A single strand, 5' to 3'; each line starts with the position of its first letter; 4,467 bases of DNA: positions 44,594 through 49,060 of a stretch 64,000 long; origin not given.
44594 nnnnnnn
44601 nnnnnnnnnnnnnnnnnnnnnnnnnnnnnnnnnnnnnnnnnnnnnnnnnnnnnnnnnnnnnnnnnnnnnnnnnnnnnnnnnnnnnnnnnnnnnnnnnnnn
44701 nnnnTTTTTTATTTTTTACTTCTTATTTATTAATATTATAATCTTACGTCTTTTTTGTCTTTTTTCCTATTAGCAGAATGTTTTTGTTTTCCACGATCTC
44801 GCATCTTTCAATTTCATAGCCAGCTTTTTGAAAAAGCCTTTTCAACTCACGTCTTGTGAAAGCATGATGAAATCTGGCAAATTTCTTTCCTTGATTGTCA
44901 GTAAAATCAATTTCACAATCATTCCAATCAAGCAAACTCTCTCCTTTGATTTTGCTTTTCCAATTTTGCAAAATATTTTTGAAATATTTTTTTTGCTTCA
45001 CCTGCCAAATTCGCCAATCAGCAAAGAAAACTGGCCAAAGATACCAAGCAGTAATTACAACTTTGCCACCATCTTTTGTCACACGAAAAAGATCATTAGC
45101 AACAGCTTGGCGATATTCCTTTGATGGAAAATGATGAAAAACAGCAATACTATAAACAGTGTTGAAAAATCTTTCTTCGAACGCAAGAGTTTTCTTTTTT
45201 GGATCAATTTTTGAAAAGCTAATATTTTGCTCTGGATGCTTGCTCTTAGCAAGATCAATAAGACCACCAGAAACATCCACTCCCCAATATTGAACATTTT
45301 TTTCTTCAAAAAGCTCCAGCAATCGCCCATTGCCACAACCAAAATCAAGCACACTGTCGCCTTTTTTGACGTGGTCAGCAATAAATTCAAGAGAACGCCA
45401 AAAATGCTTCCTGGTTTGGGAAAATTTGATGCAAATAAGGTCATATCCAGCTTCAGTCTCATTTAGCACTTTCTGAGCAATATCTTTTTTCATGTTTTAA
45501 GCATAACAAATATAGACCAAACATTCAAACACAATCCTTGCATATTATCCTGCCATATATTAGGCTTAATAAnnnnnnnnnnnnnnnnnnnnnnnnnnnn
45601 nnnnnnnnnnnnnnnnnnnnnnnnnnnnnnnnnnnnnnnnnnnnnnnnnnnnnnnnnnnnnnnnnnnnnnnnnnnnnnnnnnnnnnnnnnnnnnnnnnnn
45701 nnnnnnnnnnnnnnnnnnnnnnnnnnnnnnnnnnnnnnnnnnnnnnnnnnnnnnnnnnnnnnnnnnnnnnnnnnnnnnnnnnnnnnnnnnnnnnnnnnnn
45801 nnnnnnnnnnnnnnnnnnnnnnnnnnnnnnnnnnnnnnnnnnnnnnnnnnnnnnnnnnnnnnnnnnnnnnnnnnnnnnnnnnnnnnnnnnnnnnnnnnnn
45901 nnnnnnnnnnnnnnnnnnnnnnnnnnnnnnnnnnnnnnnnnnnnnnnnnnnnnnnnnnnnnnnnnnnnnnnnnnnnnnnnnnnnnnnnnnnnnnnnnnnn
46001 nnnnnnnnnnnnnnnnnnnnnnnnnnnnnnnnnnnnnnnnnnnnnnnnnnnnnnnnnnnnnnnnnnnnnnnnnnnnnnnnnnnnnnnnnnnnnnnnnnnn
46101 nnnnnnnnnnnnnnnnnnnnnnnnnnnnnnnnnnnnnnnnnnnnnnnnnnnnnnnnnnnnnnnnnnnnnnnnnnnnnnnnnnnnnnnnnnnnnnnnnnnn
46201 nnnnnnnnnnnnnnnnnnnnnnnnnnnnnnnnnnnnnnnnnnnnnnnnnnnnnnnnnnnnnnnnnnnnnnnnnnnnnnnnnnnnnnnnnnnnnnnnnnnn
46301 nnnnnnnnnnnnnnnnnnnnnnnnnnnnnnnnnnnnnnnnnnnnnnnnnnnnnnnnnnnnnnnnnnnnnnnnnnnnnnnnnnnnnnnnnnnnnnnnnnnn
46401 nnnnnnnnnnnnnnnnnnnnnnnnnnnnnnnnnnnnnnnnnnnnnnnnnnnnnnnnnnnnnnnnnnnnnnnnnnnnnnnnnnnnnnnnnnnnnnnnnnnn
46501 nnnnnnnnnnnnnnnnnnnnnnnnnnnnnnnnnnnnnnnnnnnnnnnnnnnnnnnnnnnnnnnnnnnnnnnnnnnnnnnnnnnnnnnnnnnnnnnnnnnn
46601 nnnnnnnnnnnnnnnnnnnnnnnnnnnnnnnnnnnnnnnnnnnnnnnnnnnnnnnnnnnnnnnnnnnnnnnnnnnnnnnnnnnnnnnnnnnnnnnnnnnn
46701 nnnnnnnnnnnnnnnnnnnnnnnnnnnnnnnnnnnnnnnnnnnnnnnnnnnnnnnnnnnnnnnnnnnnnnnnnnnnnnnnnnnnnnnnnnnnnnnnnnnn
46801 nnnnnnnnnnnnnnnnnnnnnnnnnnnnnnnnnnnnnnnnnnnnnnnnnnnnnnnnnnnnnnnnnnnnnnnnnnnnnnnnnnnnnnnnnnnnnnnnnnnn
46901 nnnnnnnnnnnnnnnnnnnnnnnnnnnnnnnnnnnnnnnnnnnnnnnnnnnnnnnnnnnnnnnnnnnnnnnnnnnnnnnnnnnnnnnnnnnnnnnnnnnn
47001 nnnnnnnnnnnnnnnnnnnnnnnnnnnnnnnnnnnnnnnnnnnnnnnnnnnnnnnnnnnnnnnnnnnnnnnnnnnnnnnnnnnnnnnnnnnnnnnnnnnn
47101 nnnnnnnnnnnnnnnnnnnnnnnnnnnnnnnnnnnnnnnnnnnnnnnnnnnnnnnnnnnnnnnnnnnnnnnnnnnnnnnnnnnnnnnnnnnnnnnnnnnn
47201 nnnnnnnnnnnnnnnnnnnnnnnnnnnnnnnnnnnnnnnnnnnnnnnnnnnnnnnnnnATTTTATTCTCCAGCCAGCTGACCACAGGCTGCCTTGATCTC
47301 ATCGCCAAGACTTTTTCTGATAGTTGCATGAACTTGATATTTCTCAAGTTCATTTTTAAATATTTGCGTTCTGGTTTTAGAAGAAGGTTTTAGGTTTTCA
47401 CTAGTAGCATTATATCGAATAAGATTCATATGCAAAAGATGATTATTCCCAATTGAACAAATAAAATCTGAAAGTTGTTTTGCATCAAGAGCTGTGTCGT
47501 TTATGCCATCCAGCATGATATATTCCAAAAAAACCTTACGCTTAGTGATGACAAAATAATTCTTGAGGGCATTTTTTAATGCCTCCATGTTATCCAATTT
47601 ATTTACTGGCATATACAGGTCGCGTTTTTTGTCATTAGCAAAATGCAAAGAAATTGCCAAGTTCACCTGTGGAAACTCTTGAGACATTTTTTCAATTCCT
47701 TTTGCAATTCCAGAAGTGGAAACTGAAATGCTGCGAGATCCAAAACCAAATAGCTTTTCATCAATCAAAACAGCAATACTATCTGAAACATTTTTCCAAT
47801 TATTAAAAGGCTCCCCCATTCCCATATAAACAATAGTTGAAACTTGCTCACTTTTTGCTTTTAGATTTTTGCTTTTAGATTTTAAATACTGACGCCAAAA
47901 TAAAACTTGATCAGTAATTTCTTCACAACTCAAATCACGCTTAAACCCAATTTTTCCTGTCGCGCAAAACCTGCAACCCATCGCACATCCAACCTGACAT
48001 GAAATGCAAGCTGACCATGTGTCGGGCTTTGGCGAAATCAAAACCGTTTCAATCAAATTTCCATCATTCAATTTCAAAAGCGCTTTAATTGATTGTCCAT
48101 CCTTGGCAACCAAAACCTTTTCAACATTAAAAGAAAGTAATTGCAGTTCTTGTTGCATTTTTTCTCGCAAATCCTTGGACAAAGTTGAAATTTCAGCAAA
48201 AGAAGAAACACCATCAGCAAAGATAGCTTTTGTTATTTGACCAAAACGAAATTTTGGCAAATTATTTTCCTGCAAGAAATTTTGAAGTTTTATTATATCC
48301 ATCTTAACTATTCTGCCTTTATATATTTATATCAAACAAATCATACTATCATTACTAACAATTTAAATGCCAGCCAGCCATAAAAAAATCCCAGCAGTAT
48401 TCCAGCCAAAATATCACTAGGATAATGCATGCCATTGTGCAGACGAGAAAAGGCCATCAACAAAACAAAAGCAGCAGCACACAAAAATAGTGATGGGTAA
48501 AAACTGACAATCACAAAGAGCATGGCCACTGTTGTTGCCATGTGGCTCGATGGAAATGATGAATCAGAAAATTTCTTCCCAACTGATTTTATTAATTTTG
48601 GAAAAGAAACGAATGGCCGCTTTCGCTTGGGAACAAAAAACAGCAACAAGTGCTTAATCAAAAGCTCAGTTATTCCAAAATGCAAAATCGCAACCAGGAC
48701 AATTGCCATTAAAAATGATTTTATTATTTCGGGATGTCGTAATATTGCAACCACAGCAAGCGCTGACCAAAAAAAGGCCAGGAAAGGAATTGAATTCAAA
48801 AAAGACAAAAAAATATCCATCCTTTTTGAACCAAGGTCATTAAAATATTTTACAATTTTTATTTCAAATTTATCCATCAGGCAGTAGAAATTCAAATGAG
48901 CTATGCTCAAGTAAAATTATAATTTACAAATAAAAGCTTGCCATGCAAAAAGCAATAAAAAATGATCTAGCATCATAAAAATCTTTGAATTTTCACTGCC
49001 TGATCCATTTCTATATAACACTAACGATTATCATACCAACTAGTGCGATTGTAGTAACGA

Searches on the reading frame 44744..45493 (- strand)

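Call 77: search_protein_families(library=pfam, max_evalue=0.00001, proteins=[window:44744-45493:-])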
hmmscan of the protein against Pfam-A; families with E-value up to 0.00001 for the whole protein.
window:44744-45493:- (249 aa): 8 families
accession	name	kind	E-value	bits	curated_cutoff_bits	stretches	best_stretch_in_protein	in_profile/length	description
PF13489.12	Methyltransf_23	-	3.2e-20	72.9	27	1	33-229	11-162/164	Methyltransferase domain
PF13649.12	Methyltransf_25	-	2.1e-16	60.8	27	1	48-143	1-97/97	Methyltransferase domain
PF08241.18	Methyltransf_11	-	3.2e-16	60.2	21.2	1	49-147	1-95/95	Methyltransferase domain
PF08242.18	Methyltransf_12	-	8.9e-14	52.5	30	1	49-144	1-97/98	Methyltransferase domain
PF13847.12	Methyltransf_31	-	2.2e-11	44.1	27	1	43-166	2-114/145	Methyltransferase domain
PF01209.24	Ubie_methyltran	-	3.1e-07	30.4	20.1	1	5-148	8-152/233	ubiE/COQ5 methyltransferase family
PF07021.18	MetW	-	4.4e-07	30.2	21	1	35-79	4-49/193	Methionine biosynthesis protein MetW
PF02353.26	CMAS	-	5.2e-07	29.7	27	1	41-148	59-165/273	Mycolic acid cyclopropane synthetase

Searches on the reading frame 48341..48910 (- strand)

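Call 77: search_protein_families(library=pfam, max_evalue=0.00001, proteins=[window:48341-48910:-])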
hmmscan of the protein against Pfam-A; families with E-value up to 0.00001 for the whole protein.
window:48341-48910:- (189 aa): 2 families
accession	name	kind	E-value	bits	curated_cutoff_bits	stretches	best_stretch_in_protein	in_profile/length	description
PF01569.27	PAP2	-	3.2e-16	59.7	27.2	1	70-184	4-124/130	PAP2 superfamily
PF14378.12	PAP2_3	-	2.3e-11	44.3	27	1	117-175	125-185/190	PAP2 superfamily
